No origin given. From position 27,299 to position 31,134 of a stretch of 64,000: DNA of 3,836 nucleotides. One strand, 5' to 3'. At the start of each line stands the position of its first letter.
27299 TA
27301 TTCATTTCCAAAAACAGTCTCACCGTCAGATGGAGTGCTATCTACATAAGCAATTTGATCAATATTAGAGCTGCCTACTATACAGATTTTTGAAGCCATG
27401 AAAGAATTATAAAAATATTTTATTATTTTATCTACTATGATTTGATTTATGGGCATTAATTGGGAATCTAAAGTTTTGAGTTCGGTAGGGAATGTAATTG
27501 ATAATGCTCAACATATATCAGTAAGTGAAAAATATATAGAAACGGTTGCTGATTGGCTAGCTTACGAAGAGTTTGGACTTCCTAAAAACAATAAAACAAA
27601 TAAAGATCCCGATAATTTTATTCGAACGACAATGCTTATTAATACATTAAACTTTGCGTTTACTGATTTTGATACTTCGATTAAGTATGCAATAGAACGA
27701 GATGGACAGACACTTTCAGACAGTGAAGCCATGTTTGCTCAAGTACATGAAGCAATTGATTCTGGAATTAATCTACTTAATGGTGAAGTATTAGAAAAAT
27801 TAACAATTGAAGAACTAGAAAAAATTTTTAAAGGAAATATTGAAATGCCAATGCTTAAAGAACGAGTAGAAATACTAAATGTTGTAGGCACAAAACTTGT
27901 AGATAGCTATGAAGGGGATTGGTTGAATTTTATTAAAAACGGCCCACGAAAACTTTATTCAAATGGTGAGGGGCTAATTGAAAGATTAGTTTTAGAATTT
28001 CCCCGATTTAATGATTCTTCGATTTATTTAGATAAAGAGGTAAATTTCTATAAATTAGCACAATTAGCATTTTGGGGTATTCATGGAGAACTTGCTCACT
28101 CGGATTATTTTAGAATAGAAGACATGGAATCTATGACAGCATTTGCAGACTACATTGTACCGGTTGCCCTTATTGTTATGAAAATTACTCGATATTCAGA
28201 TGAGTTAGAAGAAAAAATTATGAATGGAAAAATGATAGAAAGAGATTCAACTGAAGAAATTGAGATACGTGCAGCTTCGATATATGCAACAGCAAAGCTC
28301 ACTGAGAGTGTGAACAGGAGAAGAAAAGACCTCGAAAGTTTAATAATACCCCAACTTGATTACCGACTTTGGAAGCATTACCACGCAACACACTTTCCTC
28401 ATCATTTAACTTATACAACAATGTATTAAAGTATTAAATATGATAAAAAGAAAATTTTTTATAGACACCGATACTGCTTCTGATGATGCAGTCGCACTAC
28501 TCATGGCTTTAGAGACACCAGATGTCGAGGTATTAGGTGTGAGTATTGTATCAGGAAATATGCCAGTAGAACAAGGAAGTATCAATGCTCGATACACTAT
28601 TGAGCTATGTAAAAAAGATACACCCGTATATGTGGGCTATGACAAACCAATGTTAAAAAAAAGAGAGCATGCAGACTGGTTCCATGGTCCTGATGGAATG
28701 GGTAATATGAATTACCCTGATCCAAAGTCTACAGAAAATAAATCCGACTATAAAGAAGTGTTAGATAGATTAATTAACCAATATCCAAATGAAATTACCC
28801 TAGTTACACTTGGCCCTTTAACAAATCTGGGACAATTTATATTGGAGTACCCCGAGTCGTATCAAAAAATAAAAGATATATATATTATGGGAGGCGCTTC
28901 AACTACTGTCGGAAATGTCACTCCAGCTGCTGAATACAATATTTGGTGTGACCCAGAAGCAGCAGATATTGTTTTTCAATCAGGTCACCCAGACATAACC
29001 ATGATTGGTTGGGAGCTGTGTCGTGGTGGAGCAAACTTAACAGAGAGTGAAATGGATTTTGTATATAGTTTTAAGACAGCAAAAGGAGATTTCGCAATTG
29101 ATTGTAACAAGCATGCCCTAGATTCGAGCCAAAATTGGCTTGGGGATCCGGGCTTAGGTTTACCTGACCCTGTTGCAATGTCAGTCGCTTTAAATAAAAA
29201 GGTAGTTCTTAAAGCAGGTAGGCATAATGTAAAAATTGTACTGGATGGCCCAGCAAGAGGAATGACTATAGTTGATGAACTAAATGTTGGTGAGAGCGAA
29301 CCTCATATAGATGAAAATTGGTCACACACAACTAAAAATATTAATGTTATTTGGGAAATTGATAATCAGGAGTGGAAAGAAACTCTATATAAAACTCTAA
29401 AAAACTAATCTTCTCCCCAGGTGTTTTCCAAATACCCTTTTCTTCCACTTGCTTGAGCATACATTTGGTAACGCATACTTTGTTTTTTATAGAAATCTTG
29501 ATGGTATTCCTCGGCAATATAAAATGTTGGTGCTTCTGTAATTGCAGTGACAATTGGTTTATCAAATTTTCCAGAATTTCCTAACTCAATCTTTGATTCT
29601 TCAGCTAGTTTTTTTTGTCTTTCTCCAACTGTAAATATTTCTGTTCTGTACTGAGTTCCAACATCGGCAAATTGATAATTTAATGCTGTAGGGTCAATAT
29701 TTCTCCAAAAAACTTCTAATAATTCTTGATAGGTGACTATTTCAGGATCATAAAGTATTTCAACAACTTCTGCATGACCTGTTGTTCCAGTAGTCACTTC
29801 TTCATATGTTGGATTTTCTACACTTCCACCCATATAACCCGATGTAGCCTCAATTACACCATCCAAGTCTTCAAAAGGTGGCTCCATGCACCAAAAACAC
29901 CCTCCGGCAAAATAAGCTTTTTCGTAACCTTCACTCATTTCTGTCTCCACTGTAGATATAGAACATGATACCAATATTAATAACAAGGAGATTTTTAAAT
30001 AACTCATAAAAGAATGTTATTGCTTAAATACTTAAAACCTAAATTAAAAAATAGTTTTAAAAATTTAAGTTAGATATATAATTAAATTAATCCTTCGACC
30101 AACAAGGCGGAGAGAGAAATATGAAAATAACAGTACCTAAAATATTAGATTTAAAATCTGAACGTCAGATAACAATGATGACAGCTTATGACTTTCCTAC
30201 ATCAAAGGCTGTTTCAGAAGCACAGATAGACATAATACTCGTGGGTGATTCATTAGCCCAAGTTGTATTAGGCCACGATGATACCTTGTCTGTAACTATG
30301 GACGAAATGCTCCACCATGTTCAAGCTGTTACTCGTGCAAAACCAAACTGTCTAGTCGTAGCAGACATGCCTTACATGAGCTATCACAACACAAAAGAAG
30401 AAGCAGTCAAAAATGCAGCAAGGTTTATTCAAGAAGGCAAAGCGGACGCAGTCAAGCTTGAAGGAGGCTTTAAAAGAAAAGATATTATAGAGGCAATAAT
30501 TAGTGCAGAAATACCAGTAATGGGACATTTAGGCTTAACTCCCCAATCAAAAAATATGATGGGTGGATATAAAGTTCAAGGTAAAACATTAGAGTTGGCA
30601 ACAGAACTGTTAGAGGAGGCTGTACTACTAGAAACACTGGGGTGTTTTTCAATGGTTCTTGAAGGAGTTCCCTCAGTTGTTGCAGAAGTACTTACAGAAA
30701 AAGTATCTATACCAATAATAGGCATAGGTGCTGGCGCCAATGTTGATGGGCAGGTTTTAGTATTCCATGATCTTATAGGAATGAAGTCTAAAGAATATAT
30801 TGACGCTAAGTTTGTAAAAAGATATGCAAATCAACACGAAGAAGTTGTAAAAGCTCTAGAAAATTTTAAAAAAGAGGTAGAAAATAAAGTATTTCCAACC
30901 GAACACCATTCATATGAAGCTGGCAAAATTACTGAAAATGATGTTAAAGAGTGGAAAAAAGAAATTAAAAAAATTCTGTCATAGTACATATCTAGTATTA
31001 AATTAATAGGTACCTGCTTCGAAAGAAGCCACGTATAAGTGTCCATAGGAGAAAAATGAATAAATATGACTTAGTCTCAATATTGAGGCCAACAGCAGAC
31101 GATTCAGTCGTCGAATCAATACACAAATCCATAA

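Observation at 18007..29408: Riboswitch-gated ECF importer embedded in a nucleoside-cleaving gene set: candidate queuosine / 7-deazapurine nucleoside salvage locus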

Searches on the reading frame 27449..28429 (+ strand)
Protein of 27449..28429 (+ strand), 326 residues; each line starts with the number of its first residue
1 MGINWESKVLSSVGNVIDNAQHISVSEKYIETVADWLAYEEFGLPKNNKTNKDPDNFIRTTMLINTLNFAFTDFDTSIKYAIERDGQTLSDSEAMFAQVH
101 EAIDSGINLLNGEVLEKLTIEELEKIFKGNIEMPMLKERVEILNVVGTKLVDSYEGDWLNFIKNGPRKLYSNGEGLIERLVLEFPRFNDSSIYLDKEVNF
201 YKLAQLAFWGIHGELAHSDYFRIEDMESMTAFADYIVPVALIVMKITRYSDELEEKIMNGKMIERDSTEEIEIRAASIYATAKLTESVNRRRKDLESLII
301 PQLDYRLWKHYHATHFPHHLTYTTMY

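Call 9: search_protein_families(library=pfam, proteins=[window:27449-28429:+], max_evalue=0.01)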
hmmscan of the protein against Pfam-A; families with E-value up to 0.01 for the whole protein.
window:27449-28429:+ (326 aa): 3 families
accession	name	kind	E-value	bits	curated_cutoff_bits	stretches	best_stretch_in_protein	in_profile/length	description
PF10343.14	Q_salvage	-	9.1e-54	183.4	25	1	53-326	6-285/285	Queuosine salvage protein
PF07958.16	DUF1688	-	7.9e-05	22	25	0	195-299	272-382/420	Protein of unknown function (DUF1688)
PF13076.11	Fur_reg_FbpA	-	0.0072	16.4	22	0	111-128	18-35/36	Fur-regulated basic protein A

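Call 10: search_protein_families(library=ncbifam, proteins=[window:27449-28429:+], max_evalue=0.001)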
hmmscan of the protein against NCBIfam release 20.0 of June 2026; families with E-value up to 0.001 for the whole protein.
window:27449-28429:+ (326 aa): 0 families

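Call 41: search_solved_structures(query=window:27449-28429:+, max_evalue=0.001, show_alignments=2)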
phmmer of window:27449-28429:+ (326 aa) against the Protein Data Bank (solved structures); distinct sequences matched with E-value up to 0.001: 5.
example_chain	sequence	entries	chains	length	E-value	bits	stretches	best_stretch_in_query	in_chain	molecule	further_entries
7uk3_A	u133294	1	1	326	2.3e-31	112.4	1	9-326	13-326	Queuosine salvage protein DUF2419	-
7u07_A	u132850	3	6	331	2.5e-31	112.3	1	9-326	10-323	Queuine salvage enzyme DUF2419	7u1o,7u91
7ulc_A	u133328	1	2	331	1.2e-30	110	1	9-326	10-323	Queuosine salvage protein DUF2419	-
7u5a_A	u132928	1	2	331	3.2e-30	108.6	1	9-326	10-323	Queuine salvage enzyme DUF2419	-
7ugk_A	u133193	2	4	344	5.2e-29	104.7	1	59-312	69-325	Queuosine salvage protein DUF2419 | Queuosine salvage protein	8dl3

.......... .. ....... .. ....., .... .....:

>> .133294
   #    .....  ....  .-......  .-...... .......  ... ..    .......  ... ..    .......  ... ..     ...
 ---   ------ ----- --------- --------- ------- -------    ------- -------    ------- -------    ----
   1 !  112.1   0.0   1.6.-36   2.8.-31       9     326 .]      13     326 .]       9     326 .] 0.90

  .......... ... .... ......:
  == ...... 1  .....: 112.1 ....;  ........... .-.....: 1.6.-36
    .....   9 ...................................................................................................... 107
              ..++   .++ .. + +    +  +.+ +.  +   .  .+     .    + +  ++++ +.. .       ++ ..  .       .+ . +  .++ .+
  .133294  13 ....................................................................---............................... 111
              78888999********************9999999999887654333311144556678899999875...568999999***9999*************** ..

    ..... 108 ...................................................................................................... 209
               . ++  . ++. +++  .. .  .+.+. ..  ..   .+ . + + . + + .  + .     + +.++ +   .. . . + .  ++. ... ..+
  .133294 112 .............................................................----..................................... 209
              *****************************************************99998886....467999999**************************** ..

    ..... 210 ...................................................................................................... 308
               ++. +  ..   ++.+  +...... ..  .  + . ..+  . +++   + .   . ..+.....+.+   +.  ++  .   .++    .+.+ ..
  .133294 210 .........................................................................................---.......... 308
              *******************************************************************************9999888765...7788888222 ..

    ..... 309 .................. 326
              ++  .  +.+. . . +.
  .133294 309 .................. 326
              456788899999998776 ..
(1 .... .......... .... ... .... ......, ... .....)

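Call 55: find_homologous_proteins(query=window:27449-28429:+, max_evalue=1e-10)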
Query window:27449-28429:+ (326 aa): 2640 proteins with E <= 1e-10 among 4036 candidates; the best 120 are listed.
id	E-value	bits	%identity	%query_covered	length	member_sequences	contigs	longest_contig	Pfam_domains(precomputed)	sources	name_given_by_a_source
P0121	3.1e-211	718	99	100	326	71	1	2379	PF10343.15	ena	-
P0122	4.6e-205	698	95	100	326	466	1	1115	PF10343.15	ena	-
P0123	1.3e-202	690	94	100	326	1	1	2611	PF10343.15,PF07958.17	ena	-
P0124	2.6e-202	689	94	100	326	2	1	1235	PF10343.15,PF07958.17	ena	-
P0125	4.7e-201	685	94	100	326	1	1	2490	PF10343.15,PF07958.17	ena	-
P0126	6.0e-199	678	91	100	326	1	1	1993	PF10343.15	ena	-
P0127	1.2e-193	660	90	100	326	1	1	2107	PF10343.15,PF07958.17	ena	-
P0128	1.5e-193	660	90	100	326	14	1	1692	PF10343.15,PF07958.17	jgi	-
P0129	8.5e-193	657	90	100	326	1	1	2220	PF10343.15,PF07958.17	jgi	-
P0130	1.5e-192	657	89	100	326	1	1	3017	PF10343.15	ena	-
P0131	1.6e-192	657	88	100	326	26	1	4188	PF10343.15,PF07958.17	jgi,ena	-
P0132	6.7e-192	655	89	100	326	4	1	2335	PF10343.15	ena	-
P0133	1.0e-191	654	89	100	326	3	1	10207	PF10343.15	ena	-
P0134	2.8e-191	653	89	100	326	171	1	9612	PF10343.15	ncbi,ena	-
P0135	1.4e-187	640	86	100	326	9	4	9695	PF10343.15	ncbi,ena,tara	tara:strand:+ start:589 stop:1569 length:981 start_codon:yes stop_codon:yes gene_type:complete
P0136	7.0e-186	635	87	100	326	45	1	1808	PF10343.15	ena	-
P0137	4.7e-169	580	79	100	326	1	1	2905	PF10343.15,PF07958.17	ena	-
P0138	3.5e-154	531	73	100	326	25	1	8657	PF10343.15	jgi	-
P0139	1.7e-153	528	72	100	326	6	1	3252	PF10343.15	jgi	-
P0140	2.7e-153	528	72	100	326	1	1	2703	PF10343.15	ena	-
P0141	4.4e-153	527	72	100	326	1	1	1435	PF10343.15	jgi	-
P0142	6.6e-153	526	72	100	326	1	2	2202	PF10343.15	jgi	-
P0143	9.5e-153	526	72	100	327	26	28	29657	PF10343.15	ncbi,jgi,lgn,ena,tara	tara:strand:- start:2400 stop:3383 length:984 start_codon:yes stop_codon:yes gene_type:complete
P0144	1.0e-152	526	72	100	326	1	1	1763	PF10343.15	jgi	-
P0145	1.2e-152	526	72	100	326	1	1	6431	PF10343.15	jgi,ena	-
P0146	1.3e-152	526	72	100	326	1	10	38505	PF10343.15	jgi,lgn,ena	-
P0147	1.7e-152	525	71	100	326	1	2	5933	PF10343.15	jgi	-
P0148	4.7e-152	524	71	100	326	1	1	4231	PF10343.15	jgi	-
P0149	7.8e-152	523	73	100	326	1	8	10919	PF10343.15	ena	-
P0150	2.6e-151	521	73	100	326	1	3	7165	PF10343.15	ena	-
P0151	1.6e-150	519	71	100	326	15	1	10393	PF10343.15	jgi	-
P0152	8.1e-150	516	71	100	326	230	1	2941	PF10343.15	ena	-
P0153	1.9e-149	515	71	100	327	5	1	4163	PF10343.15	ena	-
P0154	3.1e-149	514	71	100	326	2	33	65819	PF10343.15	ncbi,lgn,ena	-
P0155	5.4e-149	514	71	99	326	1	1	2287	PF10343.15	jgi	-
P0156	5.9e-149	513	71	100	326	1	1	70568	PF10343.15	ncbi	-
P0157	6.0e-149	513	71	100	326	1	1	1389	PF10343.15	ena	-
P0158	7.3e-149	513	71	100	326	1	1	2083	PF10343.15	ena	-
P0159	8.6e-149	513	71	100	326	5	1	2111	PF10343.15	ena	-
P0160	1.5e-148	512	71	100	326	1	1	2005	PF10343.15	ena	-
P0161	1.7e-148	512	71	100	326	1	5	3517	PF10343.15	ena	-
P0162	1.7e-148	512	71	100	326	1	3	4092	PF10343.15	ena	-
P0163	2.5e-148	511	71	100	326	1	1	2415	PF10343.15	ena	-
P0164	2.8e-148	511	71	100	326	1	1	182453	PF10343.15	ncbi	-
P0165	3.4e-148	511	71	100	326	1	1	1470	PF10343.15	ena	-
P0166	3.4e-148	511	71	100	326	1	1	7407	PF10343.15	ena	-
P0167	3.4e-148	511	71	100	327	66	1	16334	PF10343.15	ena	-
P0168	3.6e-148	511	70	100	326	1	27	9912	PF10343.15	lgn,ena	-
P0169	3.9e-148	511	71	100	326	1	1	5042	PF10343.15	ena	-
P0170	4.0e-148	511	70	100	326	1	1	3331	PF10343.15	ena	-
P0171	4.4e-148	511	71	100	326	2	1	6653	PF10343.15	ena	-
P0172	4.7e-148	511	70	100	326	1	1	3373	PF10343.15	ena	-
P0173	4.9e-148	510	70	100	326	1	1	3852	PF10343.15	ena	-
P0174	5.3e-148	510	70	100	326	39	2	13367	PF10343.15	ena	-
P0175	6.3e-148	510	70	99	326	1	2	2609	PF10343.15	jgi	-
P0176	6.3e-148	510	71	100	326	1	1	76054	PF10343.15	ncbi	-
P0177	3.9e-147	508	70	100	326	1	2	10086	PF10343.15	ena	-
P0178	4.2e-147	507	70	100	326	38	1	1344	PF10343.15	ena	-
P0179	5.5e-147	507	70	100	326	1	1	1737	PF10343.15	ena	-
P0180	1.7e-146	505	71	100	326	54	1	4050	PF10343.15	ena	-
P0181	3.4e-146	504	70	100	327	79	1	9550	PF10343.15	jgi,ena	-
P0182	8.1e-146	503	69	100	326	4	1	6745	PF10343.15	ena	-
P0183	1.0e-145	503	70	100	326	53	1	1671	PF10343.15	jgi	-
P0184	1.2e-145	503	69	100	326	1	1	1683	PF10343.15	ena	-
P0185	1.4e-145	502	70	100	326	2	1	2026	PF10343.15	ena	-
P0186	3.7e-145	501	70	100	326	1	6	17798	PF10343.15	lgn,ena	-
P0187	1.0e-144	500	69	100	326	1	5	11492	PF10343.15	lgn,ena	-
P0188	6.3e-142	490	67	100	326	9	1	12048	PF10343.15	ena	-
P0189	7.7e-142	490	67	100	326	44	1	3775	PF10343.15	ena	-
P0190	1.4e-141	489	67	100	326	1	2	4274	PF10343.15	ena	-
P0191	1.5e-141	489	66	100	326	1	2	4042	PF10343.15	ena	-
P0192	1.6e-141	489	67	100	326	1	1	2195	PF10343.15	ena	-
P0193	1.9e-141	489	66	100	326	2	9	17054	PF10343.15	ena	-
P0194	2.1e-141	489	68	99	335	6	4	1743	PF10343.15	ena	-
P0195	2.6e-141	488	67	100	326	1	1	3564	PF10343.15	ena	-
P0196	8.3e-141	487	67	100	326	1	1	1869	PF10343.15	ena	-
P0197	1.0e-140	486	66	100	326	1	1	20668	PF10343.15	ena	-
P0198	2.6e-140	485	66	100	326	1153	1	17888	PF10343.15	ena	-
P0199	7.9e-140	484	66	100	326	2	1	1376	PF10343.15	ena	-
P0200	9.5e-140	483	66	100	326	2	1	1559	PF10343.15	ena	-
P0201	1.6e-139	483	67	100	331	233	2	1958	PF10343.15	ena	-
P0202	1.0e-138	480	67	100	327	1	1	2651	PF10343.15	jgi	jgi:hypothetical protein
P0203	1.6e-138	479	67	100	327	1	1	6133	PF10343.15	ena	-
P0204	1.7e-138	479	67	100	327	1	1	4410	PF10343.15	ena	-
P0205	2.3e-138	479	66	100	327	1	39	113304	PF10343.15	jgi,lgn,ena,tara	jgi:hypothetical protein|tara:strand:+ start:55 stop:1038 length:984 start_codon:yes stop_codon:yes 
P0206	2.6e-138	479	66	100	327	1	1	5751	PF10343.15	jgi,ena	jgi:hypothetical protein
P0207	4.5e-138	478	66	100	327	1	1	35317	PF10343.15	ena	-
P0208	7.3e-138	477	66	100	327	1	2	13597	PF10343.15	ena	-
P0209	7.8e-138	477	66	100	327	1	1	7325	PF10343.15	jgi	jgi:hypothetical protein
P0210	8.3e-138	477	66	100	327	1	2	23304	PF10343.15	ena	-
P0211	1.3e-137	476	66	100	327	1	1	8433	PF10343.15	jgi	jgi:hypothetical protein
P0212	1.1e-136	473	65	100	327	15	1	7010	PF10343.15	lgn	-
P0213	8.2e-136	470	65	100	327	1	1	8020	PF10343.15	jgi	-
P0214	1.1e-135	470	66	100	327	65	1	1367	PF10343.15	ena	-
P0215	1.5e-135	469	66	100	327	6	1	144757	PF10343.15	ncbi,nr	ncbi:queuosine salvage family protein [Acidimicrobiia bacterium]|nr:queuosine salvage family protein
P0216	2.1e-135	469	66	100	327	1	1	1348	PF10343.15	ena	-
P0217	2.6e-135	469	66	100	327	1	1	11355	PF10343.15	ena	-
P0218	5.1e-135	468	66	100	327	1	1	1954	PF10343.15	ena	-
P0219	8.6e-135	467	66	100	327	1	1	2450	PF10343.15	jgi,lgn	-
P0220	8.9e-135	467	66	100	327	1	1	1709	PF10343.15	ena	-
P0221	1.2e-134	466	66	100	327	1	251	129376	PF10343.15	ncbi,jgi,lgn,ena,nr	ncbi:MAG: hypothetical protein HN962_06810 [Actinobacteria bacterium]|jgi:hypothetical protein|nr:hy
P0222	1.2e-134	466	66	100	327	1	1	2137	PF10343.15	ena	-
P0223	1.3e-134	466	66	100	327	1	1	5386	PF10343.15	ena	-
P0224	1.3e-134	466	66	100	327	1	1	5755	PF10343.15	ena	-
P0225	1.5e-134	466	66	100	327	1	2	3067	PF10343.15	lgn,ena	-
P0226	1.7e-134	466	66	100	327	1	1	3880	PF10343.15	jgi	-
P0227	1.7e-134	466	66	100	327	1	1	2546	PF10343.15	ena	-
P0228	1.7e-134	466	66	100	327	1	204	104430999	PF10343.15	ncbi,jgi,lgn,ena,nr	ncbi:queuosine salvage family protein [bacterium]|jgi:hypothetical protein|nr:hypothetical protein [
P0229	1.7e-134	466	66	100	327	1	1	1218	PF10343.15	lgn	-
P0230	1.7e-134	466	66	100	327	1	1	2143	PF10343.15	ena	-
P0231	1.8e-134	466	66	100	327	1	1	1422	PF10343.15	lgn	-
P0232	1.9e-134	466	66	100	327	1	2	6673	PF10343.15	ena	-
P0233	2.1e-134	466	65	100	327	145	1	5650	PF10343.15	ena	-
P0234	2.3e-134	466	66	100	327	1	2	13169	PF10343.15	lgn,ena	-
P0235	2.3e-134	466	66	100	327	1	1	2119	PF10343.15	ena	-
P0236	2.4e-134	466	66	100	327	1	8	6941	PF10343.15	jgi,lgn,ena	-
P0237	2.4e-134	465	66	100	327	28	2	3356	PF10343.15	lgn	-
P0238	2.6e-134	465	66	100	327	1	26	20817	PF10343.15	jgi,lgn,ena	jgi:hypothetical protein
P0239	2.7e-134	465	66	100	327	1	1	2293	PF10343.15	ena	-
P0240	2.7e-134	465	66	100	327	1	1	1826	PF10343.15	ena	-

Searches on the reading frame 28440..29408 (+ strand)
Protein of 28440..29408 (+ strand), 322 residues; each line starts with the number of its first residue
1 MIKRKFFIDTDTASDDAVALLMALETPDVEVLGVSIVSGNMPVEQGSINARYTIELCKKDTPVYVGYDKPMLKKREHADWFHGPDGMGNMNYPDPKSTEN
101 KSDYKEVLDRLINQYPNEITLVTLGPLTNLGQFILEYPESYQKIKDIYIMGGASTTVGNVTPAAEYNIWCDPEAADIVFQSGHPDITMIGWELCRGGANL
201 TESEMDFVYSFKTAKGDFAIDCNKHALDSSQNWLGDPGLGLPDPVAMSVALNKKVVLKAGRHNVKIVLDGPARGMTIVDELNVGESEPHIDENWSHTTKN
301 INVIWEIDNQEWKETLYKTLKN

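Call 9: search_protein_families(library=pfam, proteins=[window:28440-29408:+], max_evalue=0.01)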
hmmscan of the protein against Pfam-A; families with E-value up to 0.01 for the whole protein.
window:28440-29408:+ (322 aa): 1 family
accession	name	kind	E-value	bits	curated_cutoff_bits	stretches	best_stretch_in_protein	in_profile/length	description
PF01156.24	IU_nuc_hydro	-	1.5e-81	274.8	34.2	1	7-312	2-295/297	Inosine-uridine preferring nucleoside hydrolase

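Call 10: search_protein_families(library=ncbifam, proteins=[window:28440-29408:+], max_evalue=0.001)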
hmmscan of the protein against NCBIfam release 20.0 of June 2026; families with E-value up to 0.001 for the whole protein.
window:28440-29408:+ (322 aa): 4 families
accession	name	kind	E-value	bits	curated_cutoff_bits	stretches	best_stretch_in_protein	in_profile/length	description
NF008036.0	PRK10768.1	equivalog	4.6e-52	177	382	1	3-321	2-301/304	ribonucleoside hydrolase RihC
NF052221.1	UridNuclsHydUriH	equivalog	4.2e-45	154.2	450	1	6-280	2-277/310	uridine-preferring nucleoside hydrolase UriH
NF007761.0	PRK10443.1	equivalog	1.4e-44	152.5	433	1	4-288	3-286/311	pyrimidine-specific ribonucleoside hydrolase RihA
NF007417.0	PRK09955.1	equivalog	4.6e-42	144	459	1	1-287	1-284/313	ribosylpyrimidine nucleosidase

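Call 42: search_solved_structures(query=window:28440-29408:+, max_evalue=1e-20)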
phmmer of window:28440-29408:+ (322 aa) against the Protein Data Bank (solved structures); distinct sequences matched with E-value up to 1e-20: 24.
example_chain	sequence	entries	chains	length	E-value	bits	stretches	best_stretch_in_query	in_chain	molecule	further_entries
3t8i_A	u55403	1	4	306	2e-51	178.5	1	4-290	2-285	Purine nucleosidase, (IunH-2)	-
3t8j_A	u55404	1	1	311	8.5e-47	163.3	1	4-320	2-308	Purine nucleosidase, (IunH-1)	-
4kpo_A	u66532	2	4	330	6.3e-44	153.8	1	5-308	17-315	Nucleoside N-ribohydrolase 3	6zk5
6zk1_A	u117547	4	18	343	5.9e-41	144.1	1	4-309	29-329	Pyrimidine-specific ribonucleoside hydrolase rihA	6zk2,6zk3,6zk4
6ba0_A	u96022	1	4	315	1.3e-38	136.4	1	6-307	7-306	Cytidine/uridine-specific hydrolase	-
1q8f_A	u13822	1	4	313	3.2e-37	131.8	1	1-283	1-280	Pyrimidine nucleoside hydrolase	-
3mkm_A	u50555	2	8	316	3.3e-37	131.7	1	1-283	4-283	Putative uncharacterized protein YeiK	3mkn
4kpn_A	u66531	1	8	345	3.8e-37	131.6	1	4-282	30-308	Nucleoside N-ribohydrolase 1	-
3b9x_A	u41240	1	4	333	4e-37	131.5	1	1-283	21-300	Pyrimidine-specific ribonucleoside hydrolase rihB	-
5tsq_A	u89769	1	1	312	6.9e-36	127.4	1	4-279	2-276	IUnH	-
6ba1_A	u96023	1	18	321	6.9e-36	127.4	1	4-282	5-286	Inosine-uridine preferring nucleoside hydrolase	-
4wr2_A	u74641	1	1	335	1.3e-34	123.2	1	6-280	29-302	Pyrimidine-specific ribonucleoside hydrolase RihA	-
8db6_B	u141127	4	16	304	6.4e-34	121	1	5-279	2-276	Inosine-uridine preferring nucleoside hydrolase family protein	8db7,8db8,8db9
8ctm_A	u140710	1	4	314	7.5e-34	120.7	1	3-196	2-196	Inosine-uridine preferring nucleoside hydrolase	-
1ezr_A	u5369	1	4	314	8.5e-34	120.6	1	3-196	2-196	NUCLEOSIDE HYDROLASE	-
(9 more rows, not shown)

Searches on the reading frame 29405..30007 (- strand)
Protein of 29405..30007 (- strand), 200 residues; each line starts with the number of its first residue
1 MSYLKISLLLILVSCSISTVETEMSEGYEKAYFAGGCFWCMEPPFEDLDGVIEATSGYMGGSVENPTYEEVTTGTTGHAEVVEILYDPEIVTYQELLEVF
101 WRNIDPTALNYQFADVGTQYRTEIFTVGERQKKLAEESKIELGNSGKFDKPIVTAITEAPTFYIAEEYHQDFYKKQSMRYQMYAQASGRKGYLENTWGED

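Call 9: search_protein_families(library=pfam, proteins=[window:29405-30007:-], max_evalue=0.01)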
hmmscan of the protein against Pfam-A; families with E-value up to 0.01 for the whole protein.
window:29405-30007:- (200 aa): 1 family
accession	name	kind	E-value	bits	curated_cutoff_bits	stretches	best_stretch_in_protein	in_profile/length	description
PF01625.27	PMSR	-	1.5e-63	214.1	23.7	1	30-181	1-152/153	Peptide methionine sulfoxide reductase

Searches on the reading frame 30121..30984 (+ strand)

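Call 9: search_protein_families(library=pfam, proteins=[window:30121-30984:+], max_evalue=0.01)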
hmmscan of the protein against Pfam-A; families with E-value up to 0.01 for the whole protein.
window:30121-30984:+ (287 aa): 2 families
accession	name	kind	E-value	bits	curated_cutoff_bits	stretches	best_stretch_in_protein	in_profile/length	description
PF02548.21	Pantoate_transf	-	2.3e-105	352.1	28.7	1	2-260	1-258/259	Ketopantoate hydroxymethyltransferase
PF13714.12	PEP_mutase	-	3.4e-07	30.5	31.5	1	11-116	4-107/240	Phosphoenolpyruvate phosphomutase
